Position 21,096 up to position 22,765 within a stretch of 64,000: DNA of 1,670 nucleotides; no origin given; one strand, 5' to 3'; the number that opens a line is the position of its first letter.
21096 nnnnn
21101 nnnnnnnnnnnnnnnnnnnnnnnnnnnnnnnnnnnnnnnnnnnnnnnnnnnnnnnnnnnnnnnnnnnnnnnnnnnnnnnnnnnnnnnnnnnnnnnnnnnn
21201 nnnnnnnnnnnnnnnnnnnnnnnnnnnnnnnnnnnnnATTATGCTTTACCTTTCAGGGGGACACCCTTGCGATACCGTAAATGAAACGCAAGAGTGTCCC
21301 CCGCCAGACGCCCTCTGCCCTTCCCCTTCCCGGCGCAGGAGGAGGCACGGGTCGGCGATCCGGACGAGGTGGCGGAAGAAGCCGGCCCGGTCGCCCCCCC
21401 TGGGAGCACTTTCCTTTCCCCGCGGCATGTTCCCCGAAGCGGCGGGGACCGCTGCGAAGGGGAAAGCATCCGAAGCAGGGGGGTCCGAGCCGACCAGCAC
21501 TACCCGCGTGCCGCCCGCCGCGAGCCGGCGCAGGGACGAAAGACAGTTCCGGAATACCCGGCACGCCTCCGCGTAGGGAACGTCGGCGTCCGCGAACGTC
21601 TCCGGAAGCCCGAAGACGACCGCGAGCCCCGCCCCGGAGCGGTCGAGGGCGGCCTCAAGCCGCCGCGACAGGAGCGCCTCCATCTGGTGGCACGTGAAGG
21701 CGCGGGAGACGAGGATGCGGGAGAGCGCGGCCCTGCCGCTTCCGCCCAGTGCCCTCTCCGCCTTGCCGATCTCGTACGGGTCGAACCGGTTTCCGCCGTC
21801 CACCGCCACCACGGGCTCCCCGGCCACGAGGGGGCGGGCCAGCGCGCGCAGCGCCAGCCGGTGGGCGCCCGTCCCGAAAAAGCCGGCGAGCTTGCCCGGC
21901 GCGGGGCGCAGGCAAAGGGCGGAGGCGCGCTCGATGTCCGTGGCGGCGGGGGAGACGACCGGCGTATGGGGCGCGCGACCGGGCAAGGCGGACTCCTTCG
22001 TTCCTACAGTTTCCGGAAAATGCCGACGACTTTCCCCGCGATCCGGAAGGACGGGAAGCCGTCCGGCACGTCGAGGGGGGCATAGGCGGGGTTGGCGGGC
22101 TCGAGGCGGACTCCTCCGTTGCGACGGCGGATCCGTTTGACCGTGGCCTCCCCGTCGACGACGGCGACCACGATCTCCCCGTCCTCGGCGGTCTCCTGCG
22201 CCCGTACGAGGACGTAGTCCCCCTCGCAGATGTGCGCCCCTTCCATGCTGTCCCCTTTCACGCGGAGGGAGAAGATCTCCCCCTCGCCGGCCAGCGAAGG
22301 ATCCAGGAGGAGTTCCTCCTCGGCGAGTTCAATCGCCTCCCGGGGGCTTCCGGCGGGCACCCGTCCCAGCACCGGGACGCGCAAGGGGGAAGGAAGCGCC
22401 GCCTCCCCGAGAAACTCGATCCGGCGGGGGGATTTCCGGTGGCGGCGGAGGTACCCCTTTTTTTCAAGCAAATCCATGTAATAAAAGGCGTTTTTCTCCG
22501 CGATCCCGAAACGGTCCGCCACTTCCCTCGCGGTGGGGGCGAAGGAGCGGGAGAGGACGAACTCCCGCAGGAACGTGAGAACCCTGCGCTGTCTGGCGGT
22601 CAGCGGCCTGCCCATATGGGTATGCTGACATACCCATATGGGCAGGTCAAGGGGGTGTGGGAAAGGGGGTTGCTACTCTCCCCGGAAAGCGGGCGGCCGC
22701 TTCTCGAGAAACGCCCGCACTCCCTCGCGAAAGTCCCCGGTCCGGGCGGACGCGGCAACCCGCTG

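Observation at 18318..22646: lexA sits at the head of a four-gene minus-strand block ending in a family-B DNA polymerase: possible variant SOS mutagenesis cassette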

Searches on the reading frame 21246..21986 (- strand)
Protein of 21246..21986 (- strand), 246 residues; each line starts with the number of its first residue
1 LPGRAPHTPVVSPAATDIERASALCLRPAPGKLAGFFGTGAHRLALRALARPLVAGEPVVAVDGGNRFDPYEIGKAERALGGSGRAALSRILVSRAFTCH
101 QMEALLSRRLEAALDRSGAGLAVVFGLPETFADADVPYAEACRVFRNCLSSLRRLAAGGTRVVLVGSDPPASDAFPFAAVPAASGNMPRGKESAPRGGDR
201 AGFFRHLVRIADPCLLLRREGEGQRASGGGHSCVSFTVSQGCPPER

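Call 3: search_protein_families(library=pfam, proteins=[window:21246-21986:-], max_evalue=1)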
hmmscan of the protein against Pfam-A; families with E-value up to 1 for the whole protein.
window:21246-21986:- (246 aa): 0 families

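Call 4: search_protein_families(library=ncbifam, proteins=[window:21246-21986:-], max_evalue=1)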
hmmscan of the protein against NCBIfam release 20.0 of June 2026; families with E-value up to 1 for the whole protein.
window:21246-21986:- (246 aa): 0 families
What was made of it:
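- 21246..21986 (-): iRadA: an inactivated Rad51/RadA-family protein consisting of the core ATPase fold only. The Walker A GKT is replaced (GTGAHRL), and there is no N-terminal helical domain. No ImuA or other NCBIfam hit (call 4).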

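Call 6: find_homologous_proteins(query=window:21246-21986:-)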
Query window:21246-21986:- (246 aa): 228 proteins with E <= 0.001 among 8000 candidates; the best 120 are listed.
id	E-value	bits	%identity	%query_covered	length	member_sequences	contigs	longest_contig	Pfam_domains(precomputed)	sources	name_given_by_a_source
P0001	8.0e-130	450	92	92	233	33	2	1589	-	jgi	jgi:hypothetical protein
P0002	3.5e-128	445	87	99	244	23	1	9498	-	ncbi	-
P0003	1.1e-125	436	92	91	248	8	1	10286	-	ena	-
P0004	2.0e-124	432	91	91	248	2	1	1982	-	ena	-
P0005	4.0e-117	408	85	92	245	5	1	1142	-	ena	-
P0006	1.2e-115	403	92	85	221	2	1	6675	-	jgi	jgi:hypothetical protein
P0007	3.6e-112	392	87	88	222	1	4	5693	-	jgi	jgi:hypothetical protein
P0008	1.8e-110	387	84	93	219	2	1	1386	-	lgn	-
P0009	1.9e-109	383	84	92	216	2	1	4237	-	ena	-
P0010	9.3e-109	381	78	92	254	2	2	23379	-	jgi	jgi:hypothetical protein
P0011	2.9e-108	379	84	90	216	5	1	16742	-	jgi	jgi:hypothetical protein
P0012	6.8e-102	358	73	92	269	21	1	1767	-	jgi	-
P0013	3.2e-101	356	75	92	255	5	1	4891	-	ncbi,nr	ncbi:MAG: hypothetical protein HKM29_04840 [Deltaproteobacteria bacterium]|nr:hypothetical protein [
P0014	5.0e-101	356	76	93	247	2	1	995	-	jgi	jgi:hypothetical protein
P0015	1.9e-100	354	78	92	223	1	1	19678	-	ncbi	-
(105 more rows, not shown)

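Call 23: search_solved_structures(query=A1, max_evalue=10, show_alignments=2)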
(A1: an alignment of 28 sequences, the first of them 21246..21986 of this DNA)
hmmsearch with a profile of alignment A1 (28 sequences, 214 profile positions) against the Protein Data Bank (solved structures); distinct sequences matched with E-value up to 10: 23.
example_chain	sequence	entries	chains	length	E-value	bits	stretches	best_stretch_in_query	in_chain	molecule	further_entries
2cvf_A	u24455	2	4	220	0.00047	22.8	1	18-81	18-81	DNA repair and recombination protein radB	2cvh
2gdj_A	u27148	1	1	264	0.0025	20.4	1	44-167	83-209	DNA repair and recombination protein radA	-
4dc9_A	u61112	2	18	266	0.0026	20.4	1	44-167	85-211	DNA repair and recombination protein radA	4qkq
2f1h_A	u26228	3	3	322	0.0041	19.7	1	45-167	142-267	DNA repair and recombination protein radA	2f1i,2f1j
3ntu_A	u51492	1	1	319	0.0043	19.7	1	44-167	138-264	DNA repair and recombination protein radA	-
1t4g_A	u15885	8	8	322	0.0045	19.6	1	44-167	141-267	DNA repair and recombination protein radA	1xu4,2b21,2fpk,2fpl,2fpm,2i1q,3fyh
4a6p_A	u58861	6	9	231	0.0077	18.8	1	46-96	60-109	DNA REPAIR AND RECOMBINATION PROTEIN RADA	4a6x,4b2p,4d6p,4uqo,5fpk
1pzn_A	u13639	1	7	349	0.017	17.7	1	46-96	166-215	DNA repair and recombination protein rad51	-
3etl_A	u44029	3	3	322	0.021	17.4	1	43-168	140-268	DNA repair and recombination protein radA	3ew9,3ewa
5l8v_A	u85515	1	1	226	0.021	17.4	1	46-125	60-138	DNA repair and recombination protein RadA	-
5lb4_A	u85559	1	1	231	0.087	15.4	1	46-96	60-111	DNA repair and recombination protein RadA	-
5qul_A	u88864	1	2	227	0.14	14.7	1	46-98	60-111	RadA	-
5qub_A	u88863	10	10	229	0.15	14.7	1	46-98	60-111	RadA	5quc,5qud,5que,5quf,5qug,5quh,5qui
5qum_A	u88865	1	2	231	0.2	14.2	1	46-97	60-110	RadA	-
5lb2_A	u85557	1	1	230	0.2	14.2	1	46-96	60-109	DNA repair and recombination protein RadA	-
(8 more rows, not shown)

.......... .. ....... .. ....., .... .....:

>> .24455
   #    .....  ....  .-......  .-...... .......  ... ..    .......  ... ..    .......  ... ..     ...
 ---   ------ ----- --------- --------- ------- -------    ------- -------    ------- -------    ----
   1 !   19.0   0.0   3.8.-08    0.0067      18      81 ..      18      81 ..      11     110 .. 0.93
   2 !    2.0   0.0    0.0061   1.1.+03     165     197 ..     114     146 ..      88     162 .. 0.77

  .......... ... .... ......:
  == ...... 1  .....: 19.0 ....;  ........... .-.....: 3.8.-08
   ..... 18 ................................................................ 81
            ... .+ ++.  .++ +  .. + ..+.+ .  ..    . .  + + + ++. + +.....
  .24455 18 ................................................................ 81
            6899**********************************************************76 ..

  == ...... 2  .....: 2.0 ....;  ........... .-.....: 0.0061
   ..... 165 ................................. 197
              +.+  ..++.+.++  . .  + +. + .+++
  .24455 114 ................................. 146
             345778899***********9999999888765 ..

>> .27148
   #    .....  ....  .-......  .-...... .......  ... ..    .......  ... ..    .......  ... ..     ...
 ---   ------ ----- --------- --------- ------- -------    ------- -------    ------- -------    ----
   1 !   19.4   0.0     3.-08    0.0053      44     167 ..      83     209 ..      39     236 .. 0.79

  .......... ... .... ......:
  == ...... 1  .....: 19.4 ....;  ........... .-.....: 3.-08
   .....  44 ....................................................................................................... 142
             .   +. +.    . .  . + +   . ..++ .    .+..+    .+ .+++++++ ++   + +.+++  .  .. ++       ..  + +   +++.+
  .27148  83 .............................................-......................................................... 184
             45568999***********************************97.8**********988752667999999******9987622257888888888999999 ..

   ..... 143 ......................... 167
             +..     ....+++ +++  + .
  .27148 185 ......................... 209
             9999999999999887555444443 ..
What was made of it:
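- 21246..21986 (-): Profile against the PDB: RadB 2cvf E 4.7e-4, RadA 2.5e-3 (call 23).
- On PolB2 mutasome operon (iRadA-PPB2-PolB2): The RadB Walker A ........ aligns with G-e-g-a-h-r-l (call 23).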

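Call 28: search_protein_representatives(alignment_id=A1)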
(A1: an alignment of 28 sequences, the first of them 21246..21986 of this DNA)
Query: 28 sequences, 214 profile positions. Proteins with E-value up to 0.001 (for the whole library): 1516; up to 1e-10: 710; up to 1e-30: 16. The best 150 are listed.
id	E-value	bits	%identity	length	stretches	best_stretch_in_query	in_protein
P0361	4.8e-87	307.2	-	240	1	6-197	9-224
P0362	2.6e-81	288.4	-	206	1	22-192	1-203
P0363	6.4e-75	267.5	-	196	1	48-207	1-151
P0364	4.7e-57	209.1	-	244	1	3-203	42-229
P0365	1.3e-55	204.4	-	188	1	18-197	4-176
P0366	3.1e-52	193.4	-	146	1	48-205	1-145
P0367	2.5e-51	190.4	-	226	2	18-99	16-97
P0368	1.5e-47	178.1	-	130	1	91-209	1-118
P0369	3.8e-47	176.8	-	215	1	9-98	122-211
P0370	5.8e-43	163.1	-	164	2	95-203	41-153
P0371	2.9e-40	154.2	-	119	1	75-192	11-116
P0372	2.1e-38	148.2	-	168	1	69-140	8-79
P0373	5.5e-38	146.8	-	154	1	4-99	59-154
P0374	3.7e-34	134.3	-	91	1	3-75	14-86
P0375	2.1e-32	128.5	-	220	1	20-165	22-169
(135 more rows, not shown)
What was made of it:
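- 21246..21986 (-): 1516 family representatives found (call 28).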

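Call 29: predict_structure(alignment_id=A1)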
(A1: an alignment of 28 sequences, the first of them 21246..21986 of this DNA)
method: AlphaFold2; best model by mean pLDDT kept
length: 246 residues; sequences in the alignment: 28
mean_pLDDT: 78.6   pTM: 0.76
mean pLDDT of the five models: 78.6, 77.3, 76.3, 72.7, 63.9
residues with pLDDT >= 90: 129; 70-90: 44; 50-70: 21; < 50: 52
segments of 3 or more residues with pLDDT < 50: 1-5, 7-14, 172-188, 192-197, 231-246
pLDDT, mean of each block of 10 residues (from residue 1): 44 59 89 93 93 94 92 91 88 95 97 97 93 88 96 97 87 41 43 55 90 85 56 46 39
secondary structure, 60 per line:
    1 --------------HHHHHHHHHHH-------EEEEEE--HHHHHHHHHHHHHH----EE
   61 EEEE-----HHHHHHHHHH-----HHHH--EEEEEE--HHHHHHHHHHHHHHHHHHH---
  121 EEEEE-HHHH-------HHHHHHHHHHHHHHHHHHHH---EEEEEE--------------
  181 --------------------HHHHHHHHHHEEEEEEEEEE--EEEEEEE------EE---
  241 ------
elements in order: H15-25 E33-38 H41-54 E59-64 H70-79 H85-88 E91-96 H99-117 E121-125 H127-130 H138-157 E161-166 H201-210 E211-220 E223-229
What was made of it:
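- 21246..21986 (-): AF2 model pLDDT 78.6 (call 29).
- On PolB2 mutasome operon (iRadA-PPB2-PolB2): The model begins directly with the core beta-alpha fold (call 29).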

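Call 32: find_related_loci(query=A2, collection=genome_contigs, flank=7000)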
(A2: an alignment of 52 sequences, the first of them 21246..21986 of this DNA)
Query A2 (246 aa) in genome_contigs; peptide patterns used: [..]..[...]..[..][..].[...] (x = any residue, [..] = any of these).
599 stretches matched a pattern (row limit reached: there are more); 593 encode a relative of the query (tblastn E <= 1e-3); the best 80 are kept; 80 distinct loci.
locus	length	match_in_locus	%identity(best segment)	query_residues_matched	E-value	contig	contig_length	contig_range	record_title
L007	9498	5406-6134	87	1-243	3e-119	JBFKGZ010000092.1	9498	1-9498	MAG: Candidatus Deferrimicrobiaceae bacterium isolate Mix_sand21.2022.07.D.23 k141_609209_length_9498_cov_10.0000, whole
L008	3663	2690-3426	91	1-246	9e-118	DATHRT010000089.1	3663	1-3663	MAG TPA_asm: Candidatus Limnocylindria bacterium isolate SMAG_U16032 k141_492504, whole genome shotgun sequence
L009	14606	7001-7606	77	1-225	3e-100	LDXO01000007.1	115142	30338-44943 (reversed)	MAG: Deltaproteobacteria bacterium CSP1-8 XU12_C0007, whole genome shotgun sequence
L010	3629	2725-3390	74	1-227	9e-99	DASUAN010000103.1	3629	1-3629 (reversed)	MAG TPA_asm: Candidatus Deferrimicrobiaceae bacterium isolate SMAG_U2496 k141_509499, whole genome shotgun sequence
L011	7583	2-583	87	50-243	2e-97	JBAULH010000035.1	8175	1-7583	MAG: Candidatus Deferrimicrobiaceae bacterium isolate MFD09314_ilm_asm_bin47 k127_4689, whole genome shotgun sequence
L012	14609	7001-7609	76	1-227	2e-96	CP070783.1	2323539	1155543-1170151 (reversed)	MAG: Deltaproteobacteria bacterium isolate bin162 chromosome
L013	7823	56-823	68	1-227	4e-101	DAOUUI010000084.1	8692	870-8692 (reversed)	MAG TPA_asm: Deltaproteobacteria bacterium isolate CSMAG_819 CSMAG_819_k141_81523_length_8692_cov_11.0000, whole genome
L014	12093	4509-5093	69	15-223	1e-78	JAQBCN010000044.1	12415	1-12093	MAG: Deltaproteobacteria bacterium isolate MAG_353_bin-02 353_bin-02_ctg-044, whole genome shotgun sequence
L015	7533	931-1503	68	15-219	2e-77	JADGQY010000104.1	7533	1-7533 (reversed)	Bacterium isolate Chersky.9_15 contig-100_2267, whole genome shotgun sequence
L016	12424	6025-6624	64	9-224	5e-77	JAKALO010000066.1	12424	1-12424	MAG: Deltaproteobacteria bacterium isolate WY5.bin129 NODE_8736_length_12424_cov_1.843864, whole genome shotgun sequence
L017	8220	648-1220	69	15-219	8e-77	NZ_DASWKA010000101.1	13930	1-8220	MAG: Candidatus Deferrimicrobium sp. isolate SMAG_U2910 k141_886563, whole genome shotgun sequence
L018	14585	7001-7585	67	15-223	1e-76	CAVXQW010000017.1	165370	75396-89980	MAG: uncultured bacterium isolate MFD00822.bin.2.130 genome assembly, contig: contig_74352, whole genome shotgun sequenc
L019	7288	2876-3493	64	4-229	2e-76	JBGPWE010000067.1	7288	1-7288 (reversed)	MAG: bacterium isolate OBJ1_062018_090_71 k141_348951_length_7288_cov_11.0000, whole genome shotgun sequence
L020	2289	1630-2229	64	10-225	5e-78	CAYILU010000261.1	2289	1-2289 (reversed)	MAG TPA_asm: uncultured bacterium isolate ERP119705_co20_536 genome assembly, contig: NODE_95326_length_2289_cov_3.26857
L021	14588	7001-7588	66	15-224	3e-75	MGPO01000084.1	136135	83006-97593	MAG: Deltaproteobacteria bacterium GWA2_65_63 gwa2_scaffold_898, whole genome shotgun sequence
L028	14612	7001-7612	63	7-225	2e-69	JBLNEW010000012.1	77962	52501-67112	MAG: Deltaproteobacteria bacterium isolate MAG62 PRJNA488683_bin1_renamed_11, whole genome shotgun sequence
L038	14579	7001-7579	66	17-223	4e-73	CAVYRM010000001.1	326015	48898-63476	MAG: uncultured delta proteobacterium isolate MFD05942.bin.2.99 genome assembly, contig: contig_110821, whole genome sho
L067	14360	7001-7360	43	51-170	2e-23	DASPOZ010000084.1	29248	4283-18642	MAG TPA_asm: Candidatus Sulfotelmatobacter sp. isolate SMAG_U12160 k141_1785254, whole genome shotgun sequence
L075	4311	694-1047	39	56-173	1e-22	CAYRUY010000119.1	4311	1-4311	MAG TPA_asm: uncultured Candidatus Bathyarchaeia archaeon isolate binchicken_co318_137 genome assembly, contig: NODE_241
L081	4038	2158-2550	32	35-168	1e-22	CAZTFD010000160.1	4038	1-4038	MAG TPA_asm: uncultured Thermoplasmata archaeon isolate binchicken_co364_9 genome assembly, contig: NODE_52982_length_40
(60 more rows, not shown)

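Call 46: search_protein_families(library=pfam, proteins=[L028:8040-9368:+, L028:9338-12040:+, L028:12436-13038:-, L016:7159-9834:+, L016:9686-10231:+], max_evalue=0.001)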
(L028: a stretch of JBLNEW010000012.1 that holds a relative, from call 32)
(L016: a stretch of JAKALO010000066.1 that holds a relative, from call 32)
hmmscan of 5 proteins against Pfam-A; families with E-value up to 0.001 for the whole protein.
L028:8040-9368:+ (442 aa): 1 family
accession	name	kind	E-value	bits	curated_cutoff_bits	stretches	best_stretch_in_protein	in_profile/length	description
PF00990.26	GGDEF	-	6.4e-46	156.5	23.8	1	231-389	2-161/161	Diguanylate cyclase, GGDEF domain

L028:9338-12040:+ (900 aa): 10 families
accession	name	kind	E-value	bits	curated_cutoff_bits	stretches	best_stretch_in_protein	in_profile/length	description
PF02518.31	HATPase_c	-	7.3e-24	84.8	26.4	1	623-744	2-110/111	Histidine kinase-, DNA gyrase B-, and HSP90-like ATPase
PF00072.30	Response_reg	-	5.6e-19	68.8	30.2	1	767-879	1-111/111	Response regulator receiver domain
PF00989.32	PAS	-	6.7e-11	42.6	22.6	1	382-490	3-113/113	PAS fold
PF00512.31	HisKA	-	8.1e-09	35.9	26.9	1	517-579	3-64/66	His Kinase A (phospho-acceptor) domain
PF08448.16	PAS_4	-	1.4e-08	35.4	23.1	1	387-494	2-109/110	PAS fold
PF14827.12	dCache_3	-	1.5e-08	35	25.7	1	58-226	7-173/239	Double sensory domain of two-component sensor kinase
PF13188.13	PAS_8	-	6.6e-07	29.5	21.8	1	382-420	3-38/65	PAS domain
PF13426.13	PAS_9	-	1.1e-05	26.1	27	1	391-492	2-103/103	PAS domain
PF05228.19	CHASE4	-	8.8e-05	23.1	26.2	1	111-211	39-136/140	CHASE4 domain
PF00672.30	HAMP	-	0.00042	21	25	0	314-363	5-53/53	HAMP domain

L028:12436-13038:- (200 aa): 0 families

L016:7159-9834:+ (891 aa): 10 families
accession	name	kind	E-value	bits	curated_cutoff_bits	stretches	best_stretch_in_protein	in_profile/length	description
PF02518.31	HATPase_c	-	3.6e-23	82.6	26.4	1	614-735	2-110/111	Histidine kinase-, DNA gyrase B-, and HSP90-like ATPase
PF00072.30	Response_reg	-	7.3e-22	78.1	30.2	1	758-869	1-110/111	Response regulator receiver domain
PF00989.32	PAS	-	9.3e-11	42.2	22.6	1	372-481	2-113/113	PAS fold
PF14827.12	dCache_3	-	9.4e-09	35.6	25.7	1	51-215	9-171/239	Double sensory domain of two-component sensor kinase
PF00512.31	HisKA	-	1.1e-08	35.4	26.9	1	508-570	3-64/66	His Kinase A (phospho-acceptor) domain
PF08448.16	PAS_4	-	3.2e-08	34.2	23.1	1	378-486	2-110/110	PAS fold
PF13426.13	PAS_9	-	2.5e-07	31.4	27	1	382-483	2-103/103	PAS domain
PF13188.13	PAS_8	-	9.7e-07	28.9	21.8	1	372-414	2-45/65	PAS domain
PF00672.30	HAMP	-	6.3e-06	26.8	25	1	305-354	5-53/53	HAMP domain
PF05228.19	CHASE4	-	0.00011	22.8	26.2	1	102-203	39-137/140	CHASE4 domain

L016:9686-10231:+ (181 aa): 0 families

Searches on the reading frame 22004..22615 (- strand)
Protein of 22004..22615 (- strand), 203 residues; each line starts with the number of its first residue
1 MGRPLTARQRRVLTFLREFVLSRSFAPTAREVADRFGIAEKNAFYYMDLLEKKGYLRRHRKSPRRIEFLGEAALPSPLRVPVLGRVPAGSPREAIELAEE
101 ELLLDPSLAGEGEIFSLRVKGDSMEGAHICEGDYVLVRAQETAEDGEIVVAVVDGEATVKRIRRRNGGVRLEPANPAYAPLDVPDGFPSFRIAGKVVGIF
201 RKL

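Call 3: search_protein_families(library=pfam, proteins=[window:22004-22615:-], max_evalue=1)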
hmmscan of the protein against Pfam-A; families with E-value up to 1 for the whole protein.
window:22004-22615:- (203 aa): 9 families
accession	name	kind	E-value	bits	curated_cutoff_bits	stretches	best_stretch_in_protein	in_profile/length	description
PF00717.28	Peptidase_S24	-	1.6e-31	108.8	23.3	1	81-197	1-116/116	Peptidase S24-like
PF01726.22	LexA_DNA_bind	-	8.8e-14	51.5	23.7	1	3-64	2-64/65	LexA DNA binding domain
PF04703.18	FaeA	-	0.0002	22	20.7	1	12-59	5-48/62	FaeA-like protein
PF12802.13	MarR_2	-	0.0016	19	27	1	9-60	7-54/61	MarR family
PF13412.12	HTH_24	-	0.011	15.7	21.9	1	28-57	19-48/48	Winged helix-turn-helix DNA-binding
PF09339.16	HTH_IclR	-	0.092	13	22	1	28-58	20-50/52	IclR helix-turn-helix domain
PF01978.25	TrmB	-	0.094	13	25.6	1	28-66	24-62/68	Sugar-specific transcriptional regulator TrmB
PF14394.12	DUF4423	-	0.15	12.3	30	1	13-61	23-71/165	Domain of unknown function (DUF4423)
PF01047.28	MarR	-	0.23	11.8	24.6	1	26-61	17-52/59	MarR family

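Call 4: search_protein_families(library=ncbifam, proteins=[window:22004-22615:-], max_evalue=1)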
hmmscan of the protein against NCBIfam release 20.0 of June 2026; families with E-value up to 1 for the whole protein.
window:22004-22615:- (203 aa): 4 families
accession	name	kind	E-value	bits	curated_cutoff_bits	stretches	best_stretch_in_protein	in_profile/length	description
TIGR00498.1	lexA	equivalog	4e-54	183.3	110.95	1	3-203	2-202/203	transcriptional repressor LexA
NF007621.2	PRK10276.1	subfamily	9e-20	70.8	110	1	88-197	2-111/115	translesion error-prone DNA polymerase V autoproteolytic subunit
NF051876.1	transXXX_HumD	equivalog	0.0042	17.1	120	1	90-164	3-77/129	HumD family translesion DNA polymerase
TIGR02754.1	sod_Ni_protease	equivalog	0.068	13.6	63.25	1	118-153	2-40/90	nickel-type superoxide dismutase maturation protease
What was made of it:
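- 22004..22615 (-): lexA, the SOS repressor. It has a winged-helix DNA-binding domain and an S24 self-cleaving peptidase domain. The Ala-Gly cleavage site (VPAGSP), the catalytic Ser (GDSMEG) and the catalytic Lys (ATVKRI) can all be read in the sequence. TIGR00498 at 4e-54 and 183 bits, above the cutoff of 111; PF01726 plus PF00717 (calls 3, 4).
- Checked: lexA 22004-22615: TIGR00498 at 4e-54 and 183 bits against a cutoff of 111; PF01726 plus PF00717 (calls 3, 4).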
